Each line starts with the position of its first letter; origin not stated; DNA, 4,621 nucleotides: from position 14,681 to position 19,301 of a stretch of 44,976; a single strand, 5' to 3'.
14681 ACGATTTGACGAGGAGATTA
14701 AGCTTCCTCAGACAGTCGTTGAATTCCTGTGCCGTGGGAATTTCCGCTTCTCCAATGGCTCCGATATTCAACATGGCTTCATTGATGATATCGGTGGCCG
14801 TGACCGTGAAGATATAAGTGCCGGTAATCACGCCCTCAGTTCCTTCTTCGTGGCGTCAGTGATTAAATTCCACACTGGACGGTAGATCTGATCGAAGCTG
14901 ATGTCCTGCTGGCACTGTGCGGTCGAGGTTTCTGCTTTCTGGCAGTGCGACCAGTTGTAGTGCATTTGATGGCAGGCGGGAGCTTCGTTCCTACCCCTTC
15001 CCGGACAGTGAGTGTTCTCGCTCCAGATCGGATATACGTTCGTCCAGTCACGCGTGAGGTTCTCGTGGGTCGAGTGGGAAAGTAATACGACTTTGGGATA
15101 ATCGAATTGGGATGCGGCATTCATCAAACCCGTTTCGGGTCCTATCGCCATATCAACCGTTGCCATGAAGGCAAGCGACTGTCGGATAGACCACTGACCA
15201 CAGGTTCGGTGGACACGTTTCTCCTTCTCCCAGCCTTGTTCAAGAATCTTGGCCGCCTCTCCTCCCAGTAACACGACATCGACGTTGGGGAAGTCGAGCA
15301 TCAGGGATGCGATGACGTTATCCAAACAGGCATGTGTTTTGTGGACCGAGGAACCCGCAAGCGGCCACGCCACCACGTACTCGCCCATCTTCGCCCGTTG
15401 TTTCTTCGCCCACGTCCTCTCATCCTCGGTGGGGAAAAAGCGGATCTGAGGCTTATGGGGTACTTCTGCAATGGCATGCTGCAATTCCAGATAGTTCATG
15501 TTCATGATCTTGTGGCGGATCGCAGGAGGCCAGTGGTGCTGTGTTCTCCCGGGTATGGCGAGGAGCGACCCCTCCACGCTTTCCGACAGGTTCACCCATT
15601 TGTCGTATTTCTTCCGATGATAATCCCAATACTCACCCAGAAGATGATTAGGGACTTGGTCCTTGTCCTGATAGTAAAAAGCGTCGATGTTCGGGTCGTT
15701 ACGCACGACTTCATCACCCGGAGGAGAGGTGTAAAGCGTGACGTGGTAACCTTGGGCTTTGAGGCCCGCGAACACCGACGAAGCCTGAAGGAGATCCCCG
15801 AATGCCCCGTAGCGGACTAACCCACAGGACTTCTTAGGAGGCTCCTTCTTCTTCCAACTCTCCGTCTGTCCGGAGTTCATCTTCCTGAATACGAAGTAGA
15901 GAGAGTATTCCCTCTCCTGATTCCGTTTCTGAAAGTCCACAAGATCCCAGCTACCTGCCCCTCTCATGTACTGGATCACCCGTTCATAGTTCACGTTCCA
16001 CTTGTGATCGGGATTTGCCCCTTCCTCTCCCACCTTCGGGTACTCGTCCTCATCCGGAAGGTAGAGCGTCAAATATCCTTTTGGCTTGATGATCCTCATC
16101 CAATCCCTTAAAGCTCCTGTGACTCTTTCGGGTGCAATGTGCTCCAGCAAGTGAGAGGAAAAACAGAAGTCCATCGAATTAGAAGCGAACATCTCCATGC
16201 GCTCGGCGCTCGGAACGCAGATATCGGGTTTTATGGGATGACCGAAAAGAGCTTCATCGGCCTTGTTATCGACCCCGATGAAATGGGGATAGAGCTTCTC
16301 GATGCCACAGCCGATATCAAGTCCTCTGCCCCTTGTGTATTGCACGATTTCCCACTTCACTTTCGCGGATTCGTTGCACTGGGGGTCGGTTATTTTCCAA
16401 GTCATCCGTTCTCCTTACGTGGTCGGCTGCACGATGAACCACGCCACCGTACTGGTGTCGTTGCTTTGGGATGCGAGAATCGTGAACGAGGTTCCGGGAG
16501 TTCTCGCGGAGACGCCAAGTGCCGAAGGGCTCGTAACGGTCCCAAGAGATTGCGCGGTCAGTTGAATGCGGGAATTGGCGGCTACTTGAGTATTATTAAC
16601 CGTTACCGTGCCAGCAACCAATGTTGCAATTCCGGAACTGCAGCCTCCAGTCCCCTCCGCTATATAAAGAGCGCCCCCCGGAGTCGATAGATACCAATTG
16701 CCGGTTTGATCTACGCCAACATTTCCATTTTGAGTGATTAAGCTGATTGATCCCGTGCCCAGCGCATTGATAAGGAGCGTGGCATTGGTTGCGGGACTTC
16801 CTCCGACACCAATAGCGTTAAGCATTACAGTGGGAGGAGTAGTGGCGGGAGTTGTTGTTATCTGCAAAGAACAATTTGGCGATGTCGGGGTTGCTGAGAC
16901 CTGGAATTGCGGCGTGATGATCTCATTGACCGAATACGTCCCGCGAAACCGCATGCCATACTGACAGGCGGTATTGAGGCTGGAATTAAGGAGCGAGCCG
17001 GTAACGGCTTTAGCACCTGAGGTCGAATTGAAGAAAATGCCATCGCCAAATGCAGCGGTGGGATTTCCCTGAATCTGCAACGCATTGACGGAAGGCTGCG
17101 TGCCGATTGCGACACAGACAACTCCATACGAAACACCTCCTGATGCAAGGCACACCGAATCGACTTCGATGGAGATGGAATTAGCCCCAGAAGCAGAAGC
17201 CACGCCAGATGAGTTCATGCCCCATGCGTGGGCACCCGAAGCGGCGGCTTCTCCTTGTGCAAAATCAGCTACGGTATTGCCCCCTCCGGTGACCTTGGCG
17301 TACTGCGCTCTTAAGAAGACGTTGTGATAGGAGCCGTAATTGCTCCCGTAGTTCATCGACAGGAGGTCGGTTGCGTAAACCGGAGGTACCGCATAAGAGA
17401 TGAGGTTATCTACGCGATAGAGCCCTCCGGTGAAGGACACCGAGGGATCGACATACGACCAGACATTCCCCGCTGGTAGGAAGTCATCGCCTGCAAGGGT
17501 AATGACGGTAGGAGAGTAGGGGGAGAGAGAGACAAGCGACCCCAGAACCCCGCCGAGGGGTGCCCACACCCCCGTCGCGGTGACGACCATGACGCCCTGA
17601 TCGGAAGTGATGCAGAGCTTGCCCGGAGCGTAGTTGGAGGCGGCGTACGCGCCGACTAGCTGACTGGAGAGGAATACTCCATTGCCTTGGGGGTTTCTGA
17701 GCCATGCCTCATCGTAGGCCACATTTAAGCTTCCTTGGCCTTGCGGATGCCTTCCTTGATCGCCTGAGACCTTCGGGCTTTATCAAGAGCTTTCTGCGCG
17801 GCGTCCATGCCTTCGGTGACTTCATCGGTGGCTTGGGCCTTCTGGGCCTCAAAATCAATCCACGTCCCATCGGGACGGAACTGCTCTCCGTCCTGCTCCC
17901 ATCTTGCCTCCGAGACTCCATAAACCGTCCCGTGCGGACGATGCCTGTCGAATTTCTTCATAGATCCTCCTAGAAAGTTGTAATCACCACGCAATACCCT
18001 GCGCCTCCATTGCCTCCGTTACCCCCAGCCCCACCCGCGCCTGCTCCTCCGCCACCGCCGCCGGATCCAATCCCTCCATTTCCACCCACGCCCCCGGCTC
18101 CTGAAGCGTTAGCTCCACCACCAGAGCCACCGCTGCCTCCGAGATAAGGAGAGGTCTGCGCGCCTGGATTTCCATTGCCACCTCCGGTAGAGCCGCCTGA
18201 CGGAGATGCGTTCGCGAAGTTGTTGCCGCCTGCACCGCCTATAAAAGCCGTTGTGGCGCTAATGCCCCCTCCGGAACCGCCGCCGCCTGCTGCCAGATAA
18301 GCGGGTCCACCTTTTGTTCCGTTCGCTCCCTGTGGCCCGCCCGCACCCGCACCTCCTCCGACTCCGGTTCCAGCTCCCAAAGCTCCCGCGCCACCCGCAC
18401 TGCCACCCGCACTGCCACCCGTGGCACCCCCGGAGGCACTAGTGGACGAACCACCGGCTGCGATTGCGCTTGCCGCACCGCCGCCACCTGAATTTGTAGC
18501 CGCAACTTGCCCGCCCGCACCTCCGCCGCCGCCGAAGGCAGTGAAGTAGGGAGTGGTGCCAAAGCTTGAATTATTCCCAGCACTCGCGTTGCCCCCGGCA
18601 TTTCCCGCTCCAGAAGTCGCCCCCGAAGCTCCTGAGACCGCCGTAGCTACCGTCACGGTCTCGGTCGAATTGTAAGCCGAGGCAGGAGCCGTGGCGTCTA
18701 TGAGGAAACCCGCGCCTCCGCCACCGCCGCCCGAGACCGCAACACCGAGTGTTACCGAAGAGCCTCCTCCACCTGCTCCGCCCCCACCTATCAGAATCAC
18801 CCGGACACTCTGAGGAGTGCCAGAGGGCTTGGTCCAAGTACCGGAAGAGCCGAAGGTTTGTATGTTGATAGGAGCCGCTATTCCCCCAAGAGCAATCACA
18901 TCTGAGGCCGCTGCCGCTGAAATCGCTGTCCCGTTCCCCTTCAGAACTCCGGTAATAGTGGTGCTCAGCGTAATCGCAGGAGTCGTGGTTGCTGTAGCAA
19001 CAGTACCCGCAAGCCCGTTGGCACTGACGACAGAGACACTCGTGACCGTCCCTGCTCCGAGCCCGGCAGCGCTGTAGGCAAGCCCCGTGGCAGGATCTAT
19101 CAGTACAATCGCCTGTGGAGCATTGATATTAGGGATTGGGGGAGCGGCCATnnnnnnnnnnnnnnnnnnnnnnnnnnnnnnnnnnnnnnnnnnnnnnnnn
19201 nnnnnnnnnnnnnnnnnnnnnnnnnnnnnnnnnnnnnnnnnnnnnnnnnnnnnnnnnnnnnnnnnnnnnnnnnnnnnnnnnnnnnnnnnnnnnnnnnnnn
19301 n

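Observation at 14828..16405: SAM-methyltransferase fused to a GT9 heptosyltransferase, embedded between capsid/fibre accessory genes and the head-tail adaptor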

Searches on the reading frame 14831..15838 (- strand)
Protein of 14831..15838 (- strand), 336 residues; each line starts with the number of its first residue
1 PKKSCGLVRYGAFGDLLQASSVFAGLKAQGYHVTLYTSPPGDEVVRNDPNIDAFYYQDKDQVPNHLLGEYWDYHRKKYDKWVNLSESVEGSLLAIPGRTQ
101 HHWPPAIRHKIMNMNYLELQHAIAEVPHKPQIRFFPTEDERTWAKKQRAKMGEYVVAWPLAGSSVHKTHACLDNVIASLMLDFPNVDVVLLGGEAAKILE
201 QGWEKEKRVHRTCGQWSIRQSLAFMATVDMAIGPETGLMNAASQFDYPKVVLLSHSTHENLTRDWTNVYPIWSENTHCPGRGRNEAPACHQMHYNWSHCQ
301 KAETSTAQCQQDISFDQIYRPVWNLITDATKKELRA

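Call 25: search_protein_representatives(protein=window:14831-15838:-)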
Query: 336 residues. Proteins with E-value up to 0.001 (for the whole library): 749; up to 1e-10: 541; up to 1e-30: 319. The best 150 are listed.
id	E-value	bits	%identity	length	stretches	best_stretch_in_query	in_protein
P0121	1.6e-125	435.0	55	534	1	1-328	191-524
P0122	6.8e-120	416.5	57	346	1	1-326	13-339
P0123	8.8e-113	393.1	53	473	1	1-322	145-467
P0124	1.3e-110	386.0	52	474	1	1-332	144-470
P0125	3.9e-105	368.0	52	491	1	1-321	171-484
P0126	1.5e-101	356.1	50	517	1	3-329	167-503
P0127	6.7e-101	354.0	50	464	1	3-331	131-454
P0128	1.3e-100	353.1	55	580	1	1-297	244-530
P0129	1.2e-91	323.6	46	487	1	2-328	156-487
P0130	1.9e-91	323.0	45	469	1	3-316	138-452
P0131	8.6e-90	317.5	49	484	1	1-323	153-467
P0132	4.6e-88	311.8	46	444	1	1-324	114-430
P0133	7.3e-87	307.9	45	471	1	3-325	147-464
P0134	4.4e-86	305.3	45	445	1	4-320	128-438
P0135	6.7e-85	301.4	60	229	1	112-322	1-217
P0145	8.4e-82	291.2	44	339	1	1-323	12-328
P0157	1.2e-77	277.5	42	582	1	2-318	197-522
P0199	1.4e-63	231.3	43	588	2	1-198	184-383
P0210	2.0e-60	220.9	43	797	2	2-200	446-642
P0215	3.6e-58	213.5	43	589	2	3-199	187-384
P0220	3.3e-57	210.3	44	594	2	2-195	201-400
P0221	1.1e-56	208.6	40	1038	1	4-314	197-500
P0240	4.5e-54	200.0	38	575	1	2-321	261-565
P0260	5.7e-50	186.5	37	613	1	5-322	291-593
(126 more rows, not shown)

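Call 78: predict_structure(alignment_id=A5)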
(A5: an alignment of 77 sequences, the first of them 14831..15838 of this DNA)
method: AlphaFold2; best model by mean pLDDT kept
length: 336 residues; sequences in the alignment: 77
mean_pLDDT: 97.5   pTM: 0.93
mean pLDDT of the five models: 97.5, 97.3, 97.3, 96.9, 96.8
residues with pLDDT >= 90: 331; 70-90: 4; 50-70: 1; < 50: 0
segments of 3 or more residues with pLDDT < 50: none
pLDDT, mean of each block of 10 residues (from residue 1): 93 97 98 98 98 96 95 98 97 98 98 98 98 98 98 98 95 98 98 97 98 98 99 98 98 98 98 98 98 97 98 98 98 94
secondary structure, 60 per line:
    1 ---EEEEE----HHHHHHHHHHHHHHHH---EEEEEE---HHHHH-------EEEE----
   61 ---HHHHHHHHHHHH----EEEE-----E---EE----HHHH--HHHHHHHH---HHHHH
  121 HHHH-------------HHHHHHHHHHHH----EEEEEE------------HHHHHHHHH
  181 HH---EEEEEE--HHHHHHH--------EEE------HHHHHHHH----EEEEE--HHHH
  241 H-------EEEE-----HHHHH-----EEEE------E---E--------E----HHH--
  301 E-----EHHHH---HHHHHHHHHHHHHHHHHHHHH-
elements in order: E4-8 H13-28 E32-37 H41-45 E53-56 H64-75 E80-83 H99-102 H105-112 H116-124 H138-149 E154-159 H172-182 E186-191 H194-200 E209-211 H218-225 E230-234 H237-241 E249-252 H258-262 E268-271 H308-311 H315-335

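Call 80: fold_search(model_id=the predicted structure, library=pdb)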
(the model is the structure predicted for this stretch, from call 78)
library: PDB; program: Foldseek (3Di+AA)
matches with E <= 10: 1754; with E <= 0.001: 163
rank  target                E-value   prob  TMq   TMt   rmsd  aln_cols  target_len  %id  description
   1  3tov_A                2.5e-14  1.00  0.61  0.59   7.3       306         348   15  The crystal structure of the glycosyl transferase family 9 from Veillonella parvula DSM 2008 (released 2011-09-21)
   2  1psw                  8.3e-13  1.00  0.63  0.64   6.8       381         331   12  Structure of E. coli ADP-heptose lps heptosyltransferase II (released 2003-07-08)
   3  3tov_B                8.8e-13  1.00  0.63  0.61   7.0       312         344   15  The crystal structure of the glycosyl transferase family 9 from Veillonella parvula DSM 2008 (released 2011-09-21)
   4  9grx_1                1.6e-09  1.00  0.54  0.46   7.6       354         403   13  NDH-PSI-LHCI supercomplex from S. oleracea (released 2025-02-12)
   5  6dfe_B                2.9e-09  1.00  0.53  0.55   8.5       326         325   13  The structure of a ternary complex of E. coli WaaC (released 2018-09-05)
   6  2h1h_A                1.7e-08  1.00  0.52  0.54   8.8       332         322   13  E. coli heptosyltransferase WaaC with ADP-2-deoxy-2-fluoro heptose (released 2007-05-22)
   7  2gt1_A                5.6e-08  1.00  0.51  0.53   7.9       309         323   14  E. coli heptosyltransferase WaaC. (released 2007-05-01)
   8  2h1f_A                7.1e-08  1.00  0.50  0.52   8.6       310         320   13  E. coli heptosyltransferase WaaC with ADP (released 2007-05-22)
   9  4rap_L                1.1e-07  1.00  0.62  0.57   5.8       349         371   13  Crystal structure of bacterial iron-containing dodecameric glycosyltransferase TibC from enterotoxigenic E.coli H10407 (released 2014-10-29)
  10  2h1h_B                1.1e-07  1.00  0.50  0.53   8.3       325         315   14  E. coli heptosyltransferase WaaC with ADP-2-deoxy-2-fluoro heptose (released 2007-05-22)
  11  4rap_D                2.7e-07  1.00  0.60  0.54   5.8       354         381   13  Crystal structure of bacterial iron-containing dodecameric glycosyltransferase TibC from enterotoxigenic E.coli H10407 (released 2014-10-29)
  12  4rb4_K                4.9e-07  1.00  0.61  0.54   6.0       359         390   13  Crystal structure of dodecameric iron-containing heptosyltransferase TibC in complex with ADP-D-beta-D-heptose at 3.9  (released 2014-11-05)
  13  4rap_J                5.9e-07  1.00  0.59  0.52   6.3       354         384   14  Crystal structure of bacterial iron-containing dodecameric glycosyltransferase TibC from enterotoxigenic E.coli H10407 (released 2014-10-29)
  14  7wff_a                6.2e-07  1.00  0.54  0.53   7.4       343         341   11  Subcomplexes B,M and L in the Cylic electron transfer supercomplex NDH-PSI from Arabidopsis (released 2022-03-16)
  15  4rap_H                7.0e-07  1.00  0.60  0.53   6.0       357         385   13  Crystal structure of bacterial iron-containing dodecameric glycosyltransferase TibC from enterotoxigenic E.coli H10407 (released 2014-10-29)
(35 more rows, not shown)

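Call 87: find_encoding_contigs(protein=P0145, flank=10000, max_places=2)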
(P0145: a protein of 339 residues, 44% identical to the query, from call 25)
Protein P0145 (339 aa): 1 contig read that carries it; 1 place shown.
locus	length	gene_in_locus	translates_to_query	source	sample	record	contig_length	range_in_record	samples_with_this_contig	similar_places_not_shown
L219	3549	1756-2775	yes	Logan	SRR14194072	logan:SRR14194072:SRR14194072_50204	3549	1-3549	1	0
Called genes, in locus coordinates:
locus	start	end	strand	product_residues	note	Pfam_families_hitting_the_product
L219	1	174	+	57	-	?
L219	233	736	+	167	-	PF05551:zf-His_Me_endon (faint), PF13392:HNH_3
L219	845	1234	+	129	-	-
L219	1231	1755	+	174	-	PF05711:TylF, PF13578:Methyltransf_24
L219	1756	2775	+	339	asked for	-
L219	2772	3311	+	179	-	PF13489:Methyltransf_23 (weak), PF13649:Methyltransf_25, PF13847:Methyltransf_31 (faint), PF08241:Methyltransf_11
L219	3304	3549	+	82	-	?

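Call 88: find_encoding_contigs(protein=P0221, flank=10000, max_places=2)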
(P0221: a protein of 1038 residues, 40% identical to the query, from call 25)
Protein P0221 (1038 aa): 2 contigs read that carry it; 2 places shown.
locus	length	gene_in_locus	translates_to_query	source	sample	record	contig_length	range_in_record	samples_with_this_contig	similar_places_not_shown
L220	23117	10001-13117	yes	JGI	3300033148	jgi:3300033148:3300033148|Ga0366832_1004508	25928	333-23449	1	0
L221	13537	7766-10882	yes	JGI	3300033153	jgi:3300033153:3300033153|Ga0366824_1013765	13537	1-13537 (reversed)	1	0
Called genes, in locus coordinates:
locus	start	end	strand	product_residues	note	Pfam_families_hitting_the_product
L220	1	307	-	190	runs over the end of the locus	-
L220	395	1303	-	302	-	PF24703:DUF7666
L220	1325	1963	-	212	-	PF13177:DNA_pol3_delta2 (faint)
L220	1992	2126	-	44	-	-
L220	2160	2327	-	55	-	-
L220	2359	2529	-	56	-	-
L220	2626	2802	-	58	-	-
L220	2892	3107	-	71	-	-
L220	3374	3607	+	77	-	-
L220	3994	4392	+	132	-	PF03592:Terminase_2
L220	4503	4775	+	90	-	-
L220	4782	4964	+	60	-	-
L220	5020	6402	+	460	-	PF04466:Terminase_3 (weak)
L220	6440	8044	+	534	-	PF23899:SU10_portal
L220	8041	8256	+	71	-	-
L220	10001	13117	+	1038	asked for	-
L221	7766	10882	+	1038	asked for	-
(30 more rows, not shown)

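Call 89: search_protein_families(library=pfam, proteins=[P0221, P0210, P0199, P0260, P0240, P0215, P0220, P0128, P0157], max_evalue=0.01)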
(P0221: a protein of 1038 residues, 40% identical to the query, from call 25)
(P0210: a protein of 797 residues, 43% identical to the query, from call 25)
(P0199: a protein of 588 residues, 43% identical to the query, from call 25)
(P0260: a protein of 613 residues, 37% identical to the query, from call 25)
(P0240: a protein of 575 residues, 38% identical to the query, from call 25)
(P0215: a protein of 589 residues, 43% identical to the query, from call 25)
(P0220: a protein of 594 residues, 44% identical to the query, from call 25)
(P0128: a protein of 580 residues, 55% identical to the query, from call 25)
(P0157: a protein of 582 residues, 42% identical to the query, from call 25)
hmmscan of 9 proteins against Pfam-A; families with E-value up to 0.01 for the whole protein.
P0221 (1038 aa): 6 families
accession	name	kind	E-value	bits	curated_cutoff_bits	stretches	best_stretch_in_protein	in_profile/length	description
PF05050.19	Methyltransf_21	-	6.8e-05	23.5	22.7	1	824-953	1-128/173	Methyltransferase FkbM domain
PF08241.18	Methyltransf_11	-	0.00029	21.9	21.2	1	64-104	55-95/95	Methyltransferase domain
PF13489.12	Methyltransf_23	-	0.0021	18.2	27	0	23-109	45-121/164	Methyltransferase domain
PF01501.26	Glyco_transf_8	-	0.0046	17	24.3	1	582-619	88-124/253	Glycosyl transferase family 8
PF05175.20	MTS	-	0.007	16.5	23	0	812-878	26-91/170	Methyltransferase small domain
PF03407.22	Nucleotid_trans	-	0.0079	16.6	22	0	552-690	32-175/208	Nucleotide-diphospho-sugar transferase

P0210 (797 aa): 9 families
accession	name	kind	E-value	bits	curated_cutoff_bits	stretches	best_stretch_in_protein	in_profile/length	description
PF05050.19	Methyltransf_21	-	1.8e-17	64.5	22.7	1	52-202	1-172/173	Methyltransferase FkbM domain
PF08241.18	Methyltransf_11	-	2.6e-12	47.6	21.2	1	304-367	29-95/95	Methyltransferase domain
PF13489.12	Methyltransf_23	-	3.2e-09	37.2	27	1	287-374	22-123/164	Methyltransferase domain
PF13649.12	Methyltransf_25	-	3.9e-09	37.5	27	2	50-105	1-57/97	Methyltransferase domain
PF08242.18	Methyltransf_12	-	5.7e-06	27.4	30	1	328-365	64-98/98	Methyltransferase domain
PF13847.12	Methyltransf_31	-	8.8e-06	25.9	27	0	327-369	69-111/145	Methyltransferase domain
PF02475.24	TRM5-TYW2_MTfase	-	5.8e-05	23.5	28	1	34-96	24-88/164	TRM5/TYW2 methyltransferase domain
PF01075.23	Glyco_transf_9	-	0.0013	18.6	22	0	561-652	68-160/247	Glycosyltransferase family 9 (heptosyltransferase)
PF05175.20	MTS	-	0.0026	17.8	23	0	39-106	22-93/170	Methyltransferase small domain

P0199 (588 aa): 6 families
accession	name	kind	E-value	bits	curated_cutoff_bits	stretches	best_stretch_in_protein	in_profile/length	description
PF08241.18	Methyltransf_11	-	6.5e-12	46.4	21.2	1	56-108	44-95/95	Methyltransferase domain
PF13649.12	Methyltransf_25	-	2.9e-05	25.1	27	1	58-104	50-97/97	Methyltransferase domain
PF01209.24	Ubie_methyltran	-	0.0002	21.2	20.1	1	59-108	103-151/233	ubiE/COQ5 methyltransferase family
PF08242.18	Methyltransf_12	-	0.00021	22.4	30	1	69-106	61-98/98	Methyltransferase domain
PF13847.12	Methyltransf_31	-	0.00021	21.4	27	1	61-111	61-112/145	Methyltransferase domain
PF13489.12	Methyltransf_23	-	0.00038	20.7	27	1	38-111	44-119/164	Methyltransferase domain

P0260 (613 aa): 3 families
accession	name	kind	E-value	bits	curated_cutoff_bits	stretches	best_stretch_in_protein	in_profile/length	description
PF05050.19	Methyltransf_21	-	2e-18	67.5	22.7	1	52-216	1-173/173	Methyltransferase FkbM domain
PF01075.23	Glyco_transf_9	-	0.00076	19.3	22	1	403-549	70-225/247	Glycosyltransferase family 9 (heptosyltransferase)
PF13439.12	Glyco_transf_4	-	0.0024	18.4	28.5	0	456-495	7-47/170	Glycosyltransferase Family 4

P0240 (575 aa): 3 families
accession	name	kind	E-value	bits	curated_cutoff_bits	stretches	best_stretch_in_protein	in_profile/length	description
PF05050.19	Methyltransf_21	-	3.4e-17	63.5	22.7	1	40-194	1-173/173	Methyltransferase FkbM domain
PF01135.25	PCMT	-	1.4e-05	25.5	20.3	1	26-91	67-130/210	Protein-L-isoaspartate(D-aspartate) O-methyltransferase (PCMT)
PF02475.24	TRM5-TYW2_MTfase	-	0.0094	16.4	28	0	19-86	21-87/164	TRM5/TYW2 methyltransferase domain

P0215 (589 aa): 6 families
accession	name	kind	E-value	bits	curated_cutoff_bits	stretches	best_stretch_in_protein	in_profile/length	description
PF08241.18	Methyltransf_11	-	6.4e-09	36.8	21.2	1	59-107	47-94/95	Methyltransferase domain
PF13489.12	Methyltransf_23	-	1.7e-06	28.3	27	1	24-115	22-123/164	Methyltransferase domain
PF08242.18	Methyltransf_12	-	0.0004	21.5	30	1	61-106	53-98/98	Methyltransferase domain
PF13649.12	Methyltransf_25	-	0.00042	21.4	27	1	60-104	52-97/97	Methyltransferase domain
PF01209.24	Ubie_methyltran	-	0.0042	16.9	20.1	1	53-107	97-150/233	ubiE/COQ5 methyltransferase family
PF13847.12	Methyltransf_31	-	0.0046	17.1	27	0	65-109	65-110/145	Methyltransferase domain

P0220 (594 aa): 6 families
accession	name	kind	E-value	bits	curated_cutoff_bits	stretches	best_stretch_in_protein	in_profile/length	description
PF08241.18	Methyltransf_11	-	7.1e-12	46.3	21.2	1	60-108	47-94/95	Methyltransferase domain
PF13489.12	Methyltransf_23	-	1.2e-06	28.8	27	1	25-125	22-124/164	Methyltransferase domain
PF13649.12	Methyltransf_25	-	6e-06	27.3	27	1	60-105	51-97/97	Methyltransferase domain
PF08242.18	Methyltransf_12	-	6.9e-05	23.9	30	1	51-107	42-98/98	Methyltransferase domain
PF01209.24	Ubie_methyltran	-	0.00031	20.6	20.1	1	55-108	98-150/233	ubiE/COQ5 methyltransferase family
PF13847.12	Methyltransf_31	-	0.0078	16.3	27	0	61-112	60-112/145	Methyltransferase domain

P0128 (580 aa): 6 families
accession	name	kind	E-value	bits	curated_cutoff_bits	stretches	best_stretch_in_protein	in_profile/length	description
PF08241.18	Methyltransf_11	-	4.3e-11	43.7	21.2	1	59-111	44-95/95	Methyltransferase domain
PF13489.12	Methyltransf_23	-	3.6e-07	30.5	27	1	25-121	23-124/164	Methyltransferase domain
PF13649.12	Methyltransf_25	-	1.9e-05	25.7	27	1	58-107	47-97/97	Methyltransferase domain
PF08242.18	Methyltransf_12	-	3.4e-05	24.9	30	1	62-109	54-98/98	Methyltransferase domain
PF01075.23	Glyco_transf_9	-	0.0012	18.6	22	0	396-524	107-238/247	Glycosyltransferase family 9 (heptosyltransferase)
PF13847.12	Methyltransf_31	-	0.003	17.7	27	1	61-127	58-127/145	Methyltransferase domain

P0157 (582 aa): 4 families
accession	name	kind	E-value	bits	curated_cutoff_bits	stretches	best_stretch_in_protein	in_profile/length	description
PF08241.18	Methyltransf_11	-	2.1e-09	38.3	21.2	1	29-115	1-95/95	Methyltransferase domain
PF13489.12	Methyltransf_23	-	1.3e-05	25.4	27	1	22-119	20-120/164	Methyltransferase domain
PF13649.12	Methyltransf_25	-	1.9e-05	25.7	27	1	64-111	51-97/97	Methyltransferase domain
PF08242.18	Methyltransf_12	-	0.0031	18.6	30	1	66-113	53-98/98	Methyltransferase domain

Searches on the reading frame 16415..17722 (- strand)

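Call 7: search_protein_families(library=phrogs, proteins=[window:16415-17722:-], max_evalue=0.01)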
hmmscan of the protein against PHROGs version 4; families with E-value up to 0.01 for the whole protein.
window:16415-17722:- (435 aa): 1 family
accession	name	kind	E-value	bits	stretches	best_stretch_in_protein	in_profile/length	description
phrog_24355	-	moron, auxiliary metabolic gene and host takeover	2.9e-18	66.7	1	345-433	385-469/470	polysaccharide deacetylase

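Call 22: search_protein_families(library=pfam, proteins=[window:16415-17722:-], max_evalue=0.1)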
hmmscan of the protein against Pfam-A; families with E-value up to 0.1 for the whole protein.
window:16415-17722:- (435 aa): 1 family
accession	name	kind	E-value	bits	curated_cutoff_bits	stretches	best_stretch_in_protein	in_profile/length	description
PF24146.1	K1-lyase_C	-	5.6e-23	81.6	27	1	362-431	3-70/70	K1 capsule-specific polysaccharide lyase, C-terminal domain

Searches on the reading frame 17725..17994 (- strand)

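Call 7: search_protein_families(library=phrogs, proteins=[window:17725-17994:-], max_evalue=0.01)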
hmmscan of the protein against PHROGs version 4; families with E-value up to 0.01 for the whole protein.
window:17725-17994:- (89 aa): 0 families

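Call 22: search_protein_families(library=pfam, proteins=[window:17725-17994:-], max_evalue=0.1)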
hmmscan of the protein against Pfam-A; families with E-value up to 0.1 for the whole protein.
window:17725-17994:- (89 aa): 1 family
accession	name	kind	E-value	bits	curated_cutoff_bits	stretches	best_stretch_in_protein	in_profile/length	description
PF15605.11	Ntox28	-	0.076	13.6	25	1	27-87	33-98/113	Bacterial toxin 28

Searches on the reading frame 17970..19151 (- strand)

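Call 7: search_protein_families(library=phrogs, proteins=[window:17970-19151:-], max_evalue=0.01)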
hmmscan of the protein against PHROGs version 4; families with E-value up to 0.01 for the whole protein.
window:17970-19151:- (393 aa): 1 family
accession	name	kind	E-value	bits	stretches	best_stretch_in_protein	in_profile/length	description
phrog_863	-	tail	6.5e-08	32.9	1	31-310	334-596/690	tail fiber assembly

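Call 22: search_protein_families(library=pfam, proteins=[window:17970-19151:-], max_evalue=0.1)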
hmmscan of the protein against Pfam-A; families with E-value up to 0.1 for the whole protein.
window:17970-19151:- (393 aa): 1 family
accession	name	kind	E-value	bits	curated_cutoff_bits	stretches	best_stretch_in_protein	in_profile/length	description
PF21722.4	Gly_rich_2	-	0.0078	16.7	24.3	1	103-344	6-219/226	Glycine-rich domain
